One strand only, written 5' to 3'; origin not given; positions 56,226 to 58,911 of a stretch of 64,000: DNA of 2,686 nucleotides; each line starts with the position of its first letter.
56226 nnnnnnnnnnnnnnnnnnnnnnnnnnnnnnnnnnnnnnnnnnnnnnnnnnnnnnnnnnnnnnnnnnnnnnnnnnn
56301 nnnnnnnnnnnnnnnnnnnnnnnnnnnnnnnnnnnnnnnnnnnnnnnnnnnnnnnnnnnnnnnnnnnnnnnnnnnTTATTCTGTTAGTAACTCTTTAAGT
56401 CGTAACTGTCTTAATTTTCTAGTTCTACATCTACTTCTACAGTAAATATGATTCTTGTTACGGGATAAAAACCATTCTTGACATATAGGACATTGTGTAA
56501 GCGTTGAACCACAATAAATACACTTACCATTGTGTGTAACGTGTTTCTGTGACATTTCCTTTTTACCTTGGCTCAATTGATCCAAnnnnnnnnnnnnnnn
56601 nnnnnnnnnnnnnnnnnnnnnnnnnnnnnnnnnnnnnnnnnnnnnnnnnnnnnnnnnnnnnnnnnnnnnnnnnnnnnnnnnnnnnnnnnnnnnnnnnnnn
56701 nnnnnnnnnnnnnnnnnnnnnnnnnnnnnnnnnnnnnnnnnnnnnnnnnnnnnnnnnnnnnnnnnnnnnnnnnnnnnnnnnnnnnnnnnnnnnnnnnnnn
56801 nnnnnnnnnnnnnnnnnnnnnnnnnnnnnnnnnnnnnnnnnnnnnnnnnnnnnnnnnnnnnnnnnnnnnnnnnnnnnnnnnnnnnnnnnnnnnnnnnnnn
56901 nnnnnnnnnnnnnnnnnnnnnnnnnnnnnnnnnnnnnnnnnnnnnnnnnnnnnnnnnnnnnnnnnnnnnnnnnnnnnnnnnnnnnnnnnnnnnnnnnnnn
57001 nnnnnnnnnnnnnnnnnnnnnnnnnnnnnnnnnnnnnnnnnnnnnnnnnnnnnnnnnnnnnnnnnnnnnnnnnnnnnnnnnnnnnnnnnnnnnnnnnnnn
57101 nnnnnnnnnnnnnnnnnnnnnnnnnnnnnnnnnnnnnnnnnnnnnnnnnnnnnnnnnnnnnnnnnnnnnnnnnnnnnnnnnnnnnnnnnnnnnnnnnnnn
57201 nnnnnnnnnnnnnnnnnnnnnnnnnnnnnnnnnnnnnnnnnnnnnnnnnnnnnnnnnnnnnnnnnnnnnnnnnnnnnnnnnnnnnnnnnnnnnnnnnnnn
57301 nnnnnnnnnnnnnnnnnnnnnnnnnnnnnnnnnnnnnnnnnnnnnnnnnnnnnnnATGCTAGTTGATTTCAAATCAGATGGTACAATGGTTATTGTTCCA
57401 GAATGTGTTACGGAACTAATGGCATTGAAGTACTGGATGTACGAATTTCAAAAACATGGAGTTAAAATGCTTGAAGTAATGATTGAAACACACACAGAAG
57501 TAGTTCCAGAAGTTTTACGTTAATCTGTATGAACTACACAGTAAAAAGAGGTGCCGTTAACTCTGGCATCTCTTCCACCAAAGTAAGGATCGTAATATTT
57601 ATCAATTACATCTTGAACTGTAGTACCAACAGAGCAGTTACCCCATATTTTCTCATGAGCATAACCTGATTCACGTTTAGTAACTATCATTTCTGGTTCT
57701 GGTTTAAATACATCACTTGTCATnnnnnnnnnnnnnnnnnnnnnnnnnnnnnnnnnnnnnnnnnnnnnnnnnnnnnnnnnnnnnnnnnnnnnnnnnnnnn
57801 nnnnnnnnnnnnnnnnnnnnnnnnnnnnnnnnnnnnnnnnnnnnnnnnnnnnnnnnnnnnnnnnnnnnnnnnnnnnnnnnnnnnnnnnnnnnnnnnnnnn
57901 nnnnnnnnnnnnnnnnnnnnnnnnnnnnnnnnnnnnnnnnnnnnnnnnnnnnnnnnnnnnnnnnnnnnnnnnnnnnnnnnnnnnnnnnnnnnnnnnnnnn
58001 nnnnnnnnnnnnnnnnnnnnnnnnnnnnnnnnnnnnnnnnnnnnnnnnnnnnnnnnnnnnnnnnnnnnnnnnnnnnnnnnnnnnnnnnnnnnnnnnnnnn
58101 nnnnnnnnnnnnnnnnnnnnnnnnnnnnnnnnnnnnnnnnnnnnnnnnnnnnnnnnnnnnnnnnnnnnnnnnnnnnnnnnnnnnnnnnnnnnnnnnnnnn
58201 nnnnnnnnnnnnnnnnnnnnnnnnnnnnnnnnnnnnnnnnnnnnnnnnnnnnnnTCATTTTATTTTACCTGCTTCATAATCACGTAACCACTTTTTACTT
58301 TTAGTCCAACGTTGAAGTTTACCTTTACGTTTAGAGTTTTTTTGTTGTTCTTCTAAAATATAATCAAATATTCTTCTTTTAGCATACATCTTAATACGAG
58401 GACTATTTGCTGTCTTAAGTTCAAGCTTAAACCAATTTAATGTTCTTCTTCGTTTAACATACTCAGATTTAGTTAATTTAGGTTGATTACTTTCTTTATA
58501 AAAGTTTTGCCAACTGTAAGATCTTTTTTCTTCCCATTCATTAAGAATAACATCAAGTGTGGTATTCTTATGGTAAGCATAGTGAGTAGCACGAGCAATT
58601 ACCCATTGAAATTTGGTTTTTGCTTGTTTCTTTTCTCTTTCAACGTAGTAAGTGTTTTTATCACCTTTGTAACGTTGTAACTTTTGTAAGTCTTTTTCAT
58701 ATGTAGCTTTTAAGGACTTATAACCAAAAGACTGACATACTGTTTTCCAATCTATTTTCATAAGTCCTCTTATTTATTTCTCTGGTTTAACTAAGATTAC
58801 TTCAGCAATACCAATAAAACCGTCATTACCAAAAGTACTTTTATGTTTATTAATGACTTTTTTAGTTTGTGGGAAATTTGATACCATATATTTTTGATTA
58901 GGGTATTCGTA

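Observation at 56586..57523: Reverse-oriented two-gene cassette (Gly/Gln-rich 238-aa protein plus coupled 55-aa ORF) inside the minus-strand early region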

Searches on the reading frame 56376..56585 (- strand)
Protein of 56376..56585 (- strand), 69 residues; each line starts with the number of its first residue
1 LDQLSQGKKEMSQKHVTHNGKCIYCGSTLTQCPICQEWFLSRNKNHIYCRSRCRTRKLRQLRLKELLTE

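Call 4: search_protein_families(library=pfam, proteins=[window:56376-56585:-], max_evalue=1)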
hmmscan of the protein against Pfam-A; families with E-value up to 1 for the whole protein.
window:56376-56585:- (69 aa): 7 families
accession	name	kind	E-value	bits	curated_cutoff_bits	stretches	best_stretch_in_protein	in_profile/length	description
PF14768.12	RPA_interact_C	-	0.0015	19.4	25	1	32-63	2-33/80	Replication protein A interacting C-terminal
PF19553.4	DUF6076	-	0.024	14.8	23.5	1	23-53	45-76/168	Family of unknown function (DUF6076)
PF07913.16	DUF1678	-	0.041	14.1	25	1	17-69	56-107/196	Protein of unknown function (DUF1678)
PF13920.12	zf-C3HC4_3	-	0.048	13.9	27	1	17-37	21-44/49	Zinc finger, C3HC4 type (RING finger)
PF15750.11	UBZ_FAAP20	-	0.068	13.4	25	1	29-39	1-11/35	Ubiquitin-binding zinc-finger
PF13894.12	zf-C2H2_4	-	0.2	12.9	27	1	31-44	2-15/24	C2H2-type zinc finger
PF22795.1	DUF4796_N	-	0.5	10.7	27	1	18-37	8-27/29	DUF4796 N-terminal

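Call 5: search_protein_families(library=phrogs, proteins=[window:56376-56585:-], max_evalue=0.1)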
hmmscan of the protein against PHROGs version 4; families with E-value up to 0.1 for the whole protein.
window:56376-56585:- (69 aa): 3 families
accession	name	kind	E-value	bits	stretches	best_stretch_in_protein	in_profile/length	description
phrog_32630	-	unknown function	0.037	15.1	1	20-39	5-24/43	-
phrog_2862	-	unknown function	0.061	14.6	1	31-61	4-34/118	-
phrog_8162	-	unknown function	0.084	14.1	1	9-53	36-79/106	-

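Call 35: search_protein_families(library=padloc, proteins=[window:56376-56585:-], max_evalue=0.1)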
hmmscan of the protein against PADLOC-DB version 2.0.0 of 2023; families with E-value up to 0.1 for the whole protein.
window:56376-56585:- (69 aa): 1 family
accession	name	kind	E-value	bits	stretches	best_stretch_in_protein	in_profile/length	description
PDLC00312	PtuB1|PtuB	-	0.011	13.4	1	8-48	46-87/209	Unknown function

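Call 36: search_protein_families(library=ncbifam, proteins=[window:56376-56585:-], max_evalue=0.1)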
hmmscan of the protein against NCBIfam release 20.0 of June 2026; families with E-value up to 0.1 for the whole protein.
window:56376-56585:- (69 aa): 2 families
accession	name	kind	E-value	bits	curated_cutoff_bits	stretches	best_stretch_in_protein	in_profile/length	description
TIGR02912.1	sulfite_red_C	equivalog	0.019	14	324.1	1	12-56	193-235/314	sulfite reductase subunit C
NF058577.1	FdxA_fam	equivalog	0.035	14.3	65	1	12-34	28-50/52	4Fe-4S ferredoxin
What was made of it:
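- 56376..56555 (-): Divergent zinc-ribbon gene of 59 aa starting MSQKHV. The Cys pattern is CxxC-x6-CxxC-x13-CxxxC, followed by a basic tail (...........). It is a probable nucleic-acid-binding regulator of the cassette. It has no family hit (calls 4, 5, 35, 36).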

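Call 49: find_homologous_proteins(query=window:56379-56555:-, max_evalue=0.01)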
Query seq(59 aa) (59 aa): 2 proteins with E <= 0.01 among 2 candidates.
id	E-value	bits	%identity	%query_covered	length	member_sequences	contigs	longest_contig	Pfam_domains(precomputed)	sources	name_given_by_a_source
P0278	2.2e-32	126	95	100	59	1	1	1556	-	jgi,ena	jgi:hypothetical protein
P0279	2.2e-18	82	67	92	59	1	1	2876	-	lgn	-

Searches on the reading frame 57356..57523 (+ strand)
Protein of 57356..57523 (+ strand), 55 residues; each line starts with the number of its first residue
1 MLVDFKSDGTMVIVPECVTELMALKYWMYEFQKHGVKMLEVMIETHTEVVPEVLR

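Call 4: search_protein_families(library=pfam, proteins=[window:57356-57523:+], max_evalue=1)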
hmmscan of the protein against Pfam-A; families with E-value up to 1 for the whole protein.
window:57356-57523:+ (55 aa): 2 families
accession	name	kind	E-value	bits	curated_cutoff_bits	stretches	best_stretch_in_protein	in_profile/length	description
PF00578.27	AhpC-TSA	-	0.011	16.1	26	1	15-48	39-72/124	AhpC/TSA family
PF03501.21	S10_plectin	-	0.1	13.2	26.9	1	16-54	51-89/93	Plectin/S10 domain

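Call 5: search_protein_families(library=phrogs, proteins=[window:57356-57523:+], max_evalue=0.1)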
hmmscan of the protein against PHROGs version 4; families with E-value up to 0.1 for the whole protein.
window:57356-57523:+ (55 aa): 0 families

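Call 10: search_dna_similar(query=window:57356-57523:+, collection=phages, mode=protein, max_rows=30, max_evalue=1)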
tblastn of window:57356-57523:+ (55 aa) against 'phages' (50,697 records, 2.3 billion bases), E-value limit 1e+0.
Records with a match: 1; places in all: 1; records where one place covers at least 80% of the query: 1.
Best place of each record, by identity: <60% 1.
By first word of the organism name: Pararheinheimera 1.
By host as written in the record: Pararheinheimera soli strain KR2-1 1.
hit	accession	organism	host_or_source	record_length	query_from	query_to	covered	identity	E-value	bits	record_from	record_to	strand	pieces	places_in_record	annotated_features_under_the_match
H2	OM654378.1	Pararheinheimera phage vB_PsoM_KLER1-1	Pararheinheimera soli strain KR2-1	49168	1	44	80%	47.7%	2e-4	42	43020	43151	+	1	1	hypothetical protein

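Call 35: search_protein_families(library=padloc, proteins=[window:57356-57523:+], max_evalue=0.1)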
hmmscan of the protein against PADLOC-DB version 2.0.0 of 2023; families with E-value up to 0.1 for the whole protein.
window:57356-57523:+ (55 aa): 0 families

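Call 36: search_protein_families(library=ncbifam, proteins=[window:57356-57523:+], max_evalue=0.1)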
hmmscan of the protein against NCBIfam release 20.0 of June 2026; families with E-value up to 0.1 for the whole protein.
window:57356-57523:+ (55 aa): 1 family
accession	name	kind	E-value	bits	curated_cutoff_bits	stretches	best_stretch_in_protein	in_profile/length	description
NF047338.1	gluta_UXX_star_3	exception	0.011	15.7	97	1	30-55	18-43/70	UXX-star (seleno)protein family 3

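Call 46: find_homologous_proteins(query=window:57356-57523:+, max_evalue=0.01)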
Query window:57356-57523:+ (55 aa): 8 proteins with E <= 0.01 among 8 candidates.
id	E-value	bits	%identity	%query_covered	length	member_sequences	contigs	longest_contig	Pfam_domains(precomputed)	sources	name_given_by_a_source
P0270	4.4e-29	115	100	100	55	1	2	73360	-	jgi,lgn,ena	-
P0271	2.4e-22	94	82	100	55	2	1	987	-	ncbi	-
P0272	3.7e-18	81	76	93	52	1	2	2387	-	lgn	-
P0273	3.8e-18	81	87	71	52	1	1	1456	-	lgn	-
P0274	5.0e-18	81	76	93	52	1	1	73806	-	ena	-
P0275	6.4e-18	81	75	93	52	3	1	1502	-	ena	-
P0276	1.3e-17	80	75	95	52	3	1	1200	-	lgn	-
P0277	1.9e-17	79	75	93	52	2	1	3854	-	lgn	-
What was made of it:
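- Tried and rejected: Searches for homologues of the 55-aa and zinc-ribbon proteins returned only 8 and 2 hits, because such short ORFs are rarely called (calls 46, 49).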

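Call 53: predict_structure(alignment_id=A4)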
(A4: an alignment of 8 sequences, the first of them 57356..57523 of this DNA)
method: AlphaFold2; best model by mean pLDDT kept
length: 55 residues; sequences in the alignment: 8
mean_pLDDT: 79.4   pTM: 0.50
mean pLDDT of the five models: 79.4, 78.6, 75.8, 75.5, 74.8
residues with pLDDT >= 90: 3; 70-90: 40; 50-70: 12; < 50: 0
segments of 3 or more residues with pLDDT < 50: none
pLDDT, mean of each block of 10 residues (from residue 1): 85 87 88 74 68 68
secondary structure, 60 per line:
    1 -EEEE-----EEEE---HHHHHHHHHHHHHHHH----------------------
elements in order: E2-5 E11-14 H18-33

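Call 56: fold_search(model_id=the predicted structure, library=pdb)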
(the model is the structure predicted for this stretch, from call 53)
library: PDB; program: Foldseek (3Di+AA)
matches with E <= 10: 84; with E <= 0.001: 0
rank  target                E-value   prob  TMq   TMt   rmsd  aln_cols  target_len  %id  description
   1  1yx1_A                2.7e+00  0.07  0.22  0.07   5.9        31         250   32  Crystal Structure of Protein of Unknown Function PA2260 from Pseudomonas aeruginosa, Possible Sugar Phosphate Isomeras (released 2005-04-05)
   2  3zqq_C                2.9e+00  0.06  0.29  0.13  17.4        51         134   16  Crystal structure of the full-length small terminase from a SPP1-like bacteriophage (released 2011-12-28)
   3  3zqp_C                3.8e+00  0.05  0.29  0.21  17.5        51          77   16  Crystal structure of the small terminase oligomerization domain from a SPP1-like bacteriophage (released 2011-12-28)
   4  5ezv_B                3.8e+00  0.02  0.20  0.08  14.5        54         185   20  X-ray crystal structure of AMP-activated protein kinase alpha-2/alpha-1 RIM chimaera (alpha-2(1-347)/alpha-1(349-401)/ (released 2016-03-09)
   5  1qhs                  4.1e+00  0.15  0.37  0.12   6.3        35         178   23  CHLORAMPHENICOL PHOSPHOTRANSFERASE IN COMPLEX WITH CHLORAMPHENICOL FROM STREPTOMYCES VENEZUELAE (released 2000-06-01)
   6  5mec                  4.4e+00  0.03  0.24  0.12   9.6        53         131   15  Crystal structure of yeast Cdt1 middle domain (residues 294-433) (released 2017-05-17)
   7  5i44_I                4.7e+00  0.06  0.28  0.25   8.9        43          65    9  Structure of RacA-DNA complex; P21 form (released 2016-05-04)
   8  6tgv_D                4.7e+00  0.05  0.23  0.06   5.4        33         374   24  Crystal structure of Mycobacterium smegmatis CoaBC in complex with CTP and FMN (released 2020-11-25)
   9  3cqb_B                5.1e+00  0.16  0.43  0.25   4.0        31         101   26  Crystal structure of heat shock protein HtpX domain from Vibrio parahaemolyticus RIMD 2210633 (released 2008-05-27)
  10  2z34_D                5.1e+00  0.10  0.27  0.51   1.7        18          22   17  Crystal structure of SpCia1/Asf1 complex with Hip1 (released 2008-03-11)
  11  9clj                  5.1e+00  0.09  0.30  0.08   7.9        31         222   19  HIV-2 CA T=1 Icosahedron; assembled via lipid templating (released 2025-03-05)
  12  8ow5_A                5.1e+00  0.05  0.25  0.10   5.2        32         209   25  Crystal structure of Mycobacterium smegmatis CoaB in complex with CTP and 5-methoxy-1H-indole-2-carboxylic acid (released 2024-05-08)
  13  4zhx_D                5.1e+00  0.03  0.25  0.08  16.6        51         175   18  Novel binding site for allosteric activation of AMPK (released 2016-03-09)
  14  6ke6_RF               5.1e+00  0.03  0.24  0.08  16.0        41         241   12  3.4 angstrom cryo-EM structure of yeast 90S small subunit preribosome (released 2020-08-05)
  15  6b1u_B                5.1e+00  0.01  0.16  0.10  14.5        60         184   12  Structure of full-length human AMPK (a2b1g1) in complex with a small molecule activator SC4 (released 2018-04-25)
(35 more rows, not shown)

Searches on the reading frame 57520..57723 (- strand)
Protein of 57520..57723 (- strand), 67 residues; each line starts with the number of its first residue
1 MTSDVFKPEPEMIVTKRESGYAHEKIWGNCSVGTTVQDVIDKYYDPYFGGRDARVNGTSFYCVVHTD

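Call 4: search_protein_families(library=pfam, proteins=[window:57520-57723:-], max_evalue=1)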
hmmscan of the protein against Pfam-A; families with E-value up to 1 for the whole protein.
window:57520-57723:- (67 aa): 0 families

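Call 5: search_protein_families(library=phrogs, proteins=[window:57520-57723:-], max_evalue=0.1)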
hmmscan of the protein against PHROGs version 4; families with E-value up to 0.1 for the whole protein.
window:57520-57723:- (67 aa): 0 families

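Call 80: search_protein_families(library=pfam, proteins=[window:57520-57723:-], max_evalue=0.01)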
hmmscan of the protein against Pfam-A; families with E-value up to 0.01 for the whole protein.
window:57520-57723:- (67 aa): 0 families

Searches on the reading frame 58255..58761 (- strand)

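Call 21: search_protein_families(library=phrogs, proteins=[window:58255-58761:-], max_evalue=0.001)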
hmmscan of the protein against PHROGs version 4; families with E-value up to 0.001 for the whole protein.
window:58255-58761:- (168 aa): 1 family
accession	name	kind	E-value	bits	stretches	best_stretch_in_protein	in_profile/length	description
phrog_24749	-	unknown function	3.6e-22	80.4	1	1-158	1-152/166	-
